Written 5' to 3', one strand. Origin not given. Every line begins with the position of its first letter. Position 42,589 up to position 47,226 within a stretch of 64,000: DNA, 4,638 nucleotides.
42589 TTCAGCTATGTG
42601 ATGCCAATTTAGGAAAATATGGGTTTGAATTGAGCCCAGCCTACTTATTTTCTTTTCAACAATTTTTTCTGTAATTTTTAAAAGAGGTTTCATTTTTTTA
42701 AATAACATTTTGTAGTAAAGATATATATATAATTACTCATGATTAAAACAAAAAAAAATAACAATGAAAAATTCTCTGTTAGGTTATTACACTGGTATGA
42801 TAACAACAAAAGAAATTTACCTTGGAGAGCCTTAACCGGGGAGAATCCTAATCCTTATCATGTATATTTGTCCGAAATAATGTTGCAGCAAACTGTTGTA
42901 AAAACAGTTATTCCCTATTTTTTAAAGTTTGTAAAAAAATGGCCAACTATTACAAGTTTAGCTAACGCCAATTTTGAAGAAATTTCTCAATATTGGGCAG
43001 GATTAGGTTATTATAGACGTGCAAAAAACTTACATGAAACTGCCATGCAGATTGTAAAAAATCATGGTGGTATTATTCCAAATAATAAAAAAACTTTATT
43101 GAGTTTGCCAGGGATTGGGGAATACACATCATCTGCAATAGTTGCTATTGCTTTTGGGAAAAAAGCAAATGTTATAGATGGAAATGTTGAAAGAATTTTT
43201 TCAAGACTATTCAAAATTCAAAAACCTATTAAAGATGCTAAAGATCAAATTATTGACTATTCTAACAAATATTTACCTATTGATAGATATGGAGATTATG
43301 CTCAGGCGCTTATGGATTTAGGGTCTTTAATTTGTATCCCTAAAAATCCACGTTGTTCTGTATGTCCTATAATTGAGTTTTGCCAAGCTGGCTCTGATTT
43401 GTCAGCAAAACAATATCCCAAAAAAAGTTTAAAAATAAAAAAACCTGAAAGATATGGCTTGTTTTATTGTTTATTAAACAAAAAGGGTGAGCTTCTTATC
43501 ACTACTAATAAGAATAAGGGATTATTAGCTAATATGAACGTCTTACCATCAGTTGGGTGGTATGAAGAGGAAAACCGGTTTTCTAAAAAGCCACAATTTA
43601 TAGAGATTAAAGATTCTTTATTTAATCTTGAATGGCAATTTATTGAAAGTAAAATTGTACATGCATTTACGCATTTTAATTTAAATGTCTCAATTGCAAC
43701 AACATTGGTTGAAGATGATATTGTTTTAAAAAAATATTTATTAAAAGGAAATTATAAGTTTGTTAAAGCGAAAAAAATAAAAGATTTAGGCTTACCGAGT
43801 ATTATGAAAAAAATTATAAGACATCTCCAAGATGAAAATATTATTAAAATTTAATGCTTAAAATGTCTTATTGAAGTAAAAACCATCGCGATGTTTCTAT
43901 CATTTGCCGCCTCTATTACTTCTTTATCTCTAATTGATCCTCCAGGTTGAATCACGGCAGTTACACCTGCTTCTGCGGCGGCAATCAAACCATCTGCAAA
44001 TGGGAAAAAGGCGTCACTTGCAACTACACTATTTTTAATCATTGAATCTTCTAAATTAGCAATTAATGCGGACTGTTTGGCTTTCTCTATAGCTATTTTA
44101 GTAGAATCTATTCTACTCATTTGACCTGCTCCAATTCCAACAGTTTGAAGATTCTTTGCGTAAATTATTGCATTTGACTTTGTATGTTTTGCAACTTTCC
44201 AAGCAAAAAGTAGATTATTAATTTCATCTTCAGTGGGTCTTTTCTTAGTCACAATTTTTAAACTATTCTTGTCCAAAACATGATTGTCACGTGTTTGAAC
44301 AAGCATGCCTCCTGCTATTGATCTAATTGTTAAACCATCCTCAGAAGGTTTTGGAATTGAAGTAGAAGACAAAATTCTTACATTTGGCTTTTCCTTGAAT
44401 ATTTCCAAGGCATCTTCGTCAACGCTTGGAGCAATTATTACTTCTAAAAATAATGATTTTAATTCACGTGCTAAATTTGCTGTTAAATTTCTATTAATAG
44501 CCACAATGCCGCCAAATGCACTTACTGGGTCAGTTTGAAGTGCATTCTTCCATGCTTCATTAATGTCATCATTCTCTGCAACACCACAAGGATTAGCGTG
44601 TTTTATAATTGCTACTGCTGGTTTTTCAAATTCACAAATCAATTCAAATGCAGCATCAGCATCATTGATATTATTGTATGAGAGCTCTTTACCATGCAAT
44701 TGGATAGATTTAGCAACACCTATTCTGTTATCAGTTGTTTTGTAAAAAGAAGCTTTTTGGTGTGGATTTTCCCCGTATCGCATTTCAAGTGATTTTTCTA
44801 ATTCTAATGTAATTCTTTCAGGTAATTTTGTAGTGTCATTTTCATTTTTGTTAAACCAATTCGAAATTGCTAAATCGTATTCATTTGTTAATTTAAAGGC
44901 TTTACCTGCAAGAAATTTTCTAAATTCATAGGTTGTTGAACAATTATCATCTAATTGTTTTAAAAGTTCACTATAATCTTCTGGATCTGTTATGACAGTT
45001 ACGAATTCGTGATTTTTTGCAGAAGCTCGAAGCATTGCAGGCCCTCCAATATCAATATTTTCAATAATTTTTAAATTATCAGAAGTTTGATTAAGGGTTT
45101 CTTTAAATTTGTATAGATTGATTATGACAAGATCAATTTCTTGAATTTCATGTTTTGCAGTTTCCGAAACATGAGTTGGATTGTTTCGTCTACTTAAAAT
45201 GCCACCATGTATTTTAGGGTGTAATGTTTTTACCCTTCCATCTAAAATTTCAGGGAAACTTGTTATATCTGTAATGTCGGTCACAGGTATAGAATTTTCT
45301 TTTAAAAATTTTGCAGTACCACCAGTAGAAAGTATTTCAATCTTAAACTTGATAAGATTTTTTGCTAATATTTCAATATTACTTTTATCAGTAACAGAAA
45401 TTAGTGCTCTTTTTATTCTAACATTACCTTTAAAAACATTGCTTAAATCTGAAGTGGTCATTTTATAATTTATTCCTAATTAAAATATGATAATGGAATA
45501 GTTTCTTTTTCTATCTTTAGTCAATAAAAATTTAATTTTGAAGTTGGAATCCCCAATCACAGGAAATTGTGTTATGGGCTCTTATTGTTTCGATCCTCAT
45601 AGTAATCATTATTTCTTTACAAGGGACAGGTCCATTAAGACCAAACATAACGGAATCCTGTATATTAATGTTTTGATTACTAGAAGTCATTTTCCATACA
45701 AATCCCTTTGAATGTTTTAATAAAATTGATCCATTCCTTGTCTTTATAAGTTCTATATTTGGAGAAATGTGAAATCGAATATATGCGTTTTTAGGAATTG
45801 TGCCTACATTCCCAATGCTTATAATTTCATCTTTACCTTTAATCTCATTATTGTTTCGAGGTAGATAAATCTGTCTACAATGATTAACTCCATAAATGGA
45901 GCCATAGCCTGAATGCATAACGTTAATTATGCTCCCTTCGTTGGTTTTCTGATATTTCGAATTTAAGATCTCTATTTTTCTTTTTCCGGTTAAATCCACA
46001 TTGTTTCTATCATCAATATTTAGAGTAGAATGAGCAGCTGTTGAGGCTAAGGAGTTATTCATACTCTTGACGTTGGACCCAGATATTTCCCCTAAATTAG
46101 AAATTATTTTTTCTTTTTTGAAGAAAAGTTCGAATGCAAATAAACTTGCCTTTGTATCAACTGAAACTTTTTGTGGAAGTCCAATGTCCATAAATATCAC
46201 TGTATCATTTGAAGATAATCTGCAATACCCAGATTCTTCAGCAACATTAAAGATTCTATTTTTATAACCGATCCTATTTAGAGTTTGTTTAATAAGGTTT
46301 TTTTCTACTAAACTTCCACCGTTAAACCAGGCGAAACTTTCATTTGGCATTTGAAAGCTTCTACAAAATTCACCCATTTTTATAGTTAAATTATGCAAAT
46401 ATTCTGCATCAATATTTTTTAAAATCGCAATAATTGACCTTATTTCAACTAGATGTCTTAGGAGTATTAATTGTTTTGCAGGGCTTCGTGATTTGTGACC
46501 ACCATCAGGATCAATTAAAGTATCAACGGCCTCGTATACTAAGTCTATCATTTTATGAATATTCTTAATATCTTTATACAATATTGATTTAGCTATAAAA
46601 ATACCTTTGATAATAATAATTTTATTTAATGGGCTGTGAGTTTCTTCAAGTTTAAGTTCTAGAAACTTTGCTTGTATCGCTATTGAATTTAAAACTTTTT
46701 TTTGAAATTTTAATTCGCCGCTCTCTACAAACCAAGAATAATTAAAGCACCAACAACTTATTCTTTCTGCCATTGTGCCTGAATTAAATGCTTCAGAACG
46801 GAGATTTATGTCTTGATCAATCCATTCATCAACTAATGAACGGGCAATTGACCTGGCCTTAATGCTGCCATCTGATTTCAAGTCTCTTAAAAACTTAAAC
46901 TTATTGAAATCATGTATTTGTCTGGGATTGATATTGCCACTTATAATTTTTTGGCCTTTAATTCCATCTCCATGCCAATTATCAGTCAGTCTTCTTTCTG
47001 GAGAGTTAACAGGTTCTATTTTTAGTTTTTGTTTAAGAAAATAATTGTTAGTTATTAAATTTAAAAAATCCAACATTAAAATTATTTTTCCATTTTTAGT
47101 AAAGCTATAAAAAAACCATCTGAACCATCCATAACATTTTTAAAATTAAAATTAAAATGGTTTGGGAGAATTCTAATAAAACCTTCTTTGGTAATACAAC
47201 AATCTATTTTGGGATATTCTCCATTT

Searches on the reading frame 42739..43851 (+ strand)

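Call 34: search_protein_families(library=pfam, proteins=[window:42739-43851:+], max_evalue=1e-8)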
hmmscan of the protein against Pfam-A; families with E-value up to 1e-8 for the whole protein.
window:42739-43851:+ (371 aa): 2 families
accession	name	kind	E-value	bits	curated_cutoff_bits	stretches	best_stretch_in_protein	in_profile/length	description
PF00730.31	HhH-GPD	-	1.3e-20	74.2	26.2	1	45-162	2-91/108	HhH-GPD superfamily base excision DNA repair protein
PF14815.12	NUDIX_4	-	3.2e-10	40.2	35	1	244-361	4-112/113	NUDIX domain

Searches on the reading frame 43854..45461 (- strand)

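Call 34: search_protein_families(library=pfam, proteins=[window:43854-45461:-], max_evalue=1e-8)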
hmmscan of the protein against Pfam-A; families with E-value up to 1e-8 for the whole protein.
window:43854-45461:- (536 aa): 2 families
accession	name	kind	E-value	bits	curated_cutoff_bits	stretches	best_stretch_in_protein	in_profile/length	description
PF01808.24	AICARFT_IMPCHas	-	5.6e-128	427.2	25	1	147-460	1-311/311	AICARFT/IMPCHase bienzyme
PF02142.27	MGS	-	4.9e-20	71.9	24.1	1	31-141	4-93/94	MGS-like domain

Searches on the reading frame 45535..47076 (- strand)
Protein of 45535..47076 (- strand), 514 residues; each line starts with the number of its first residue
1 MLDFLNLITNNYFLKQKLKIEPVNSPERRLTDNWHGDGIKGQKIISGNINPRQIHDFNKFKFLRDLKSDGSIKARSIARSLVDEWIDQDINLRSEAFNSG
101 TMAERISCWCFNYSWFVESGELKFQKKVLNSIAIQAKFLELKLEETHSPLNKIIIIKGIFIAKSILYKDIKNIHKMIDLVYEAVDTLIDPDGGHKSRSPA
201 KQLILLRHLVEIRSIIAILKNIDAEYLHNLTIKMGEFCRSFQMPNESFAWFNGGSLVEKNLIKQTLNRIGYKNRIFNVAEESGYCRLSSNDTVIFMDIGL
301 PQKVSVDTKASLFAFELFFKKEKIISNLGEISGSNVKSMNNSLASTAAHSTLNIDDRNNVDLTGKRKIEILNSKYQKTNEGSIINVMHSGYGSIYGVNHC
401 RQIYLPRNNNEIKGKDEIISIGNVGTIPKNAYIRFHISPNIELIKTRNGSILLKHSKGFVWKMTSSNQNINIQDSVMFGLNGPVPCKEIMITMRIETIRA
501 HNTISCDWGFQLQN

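Call 34: search_protein_families(library=pfam, proteins=[window:45535-47076:-], max_evalue=1e-8)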
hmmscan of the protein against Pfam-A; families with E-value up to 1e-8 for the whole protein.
window:45535-47076:- (514 aa): 1 family
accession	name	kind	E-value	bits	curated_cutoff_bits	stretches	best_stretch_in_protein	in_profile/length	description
PF07940.18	Hepar_II_III_C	-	4e-29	102.2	24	1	275-494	5-226/237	Heparinase II/III-like, C-terminal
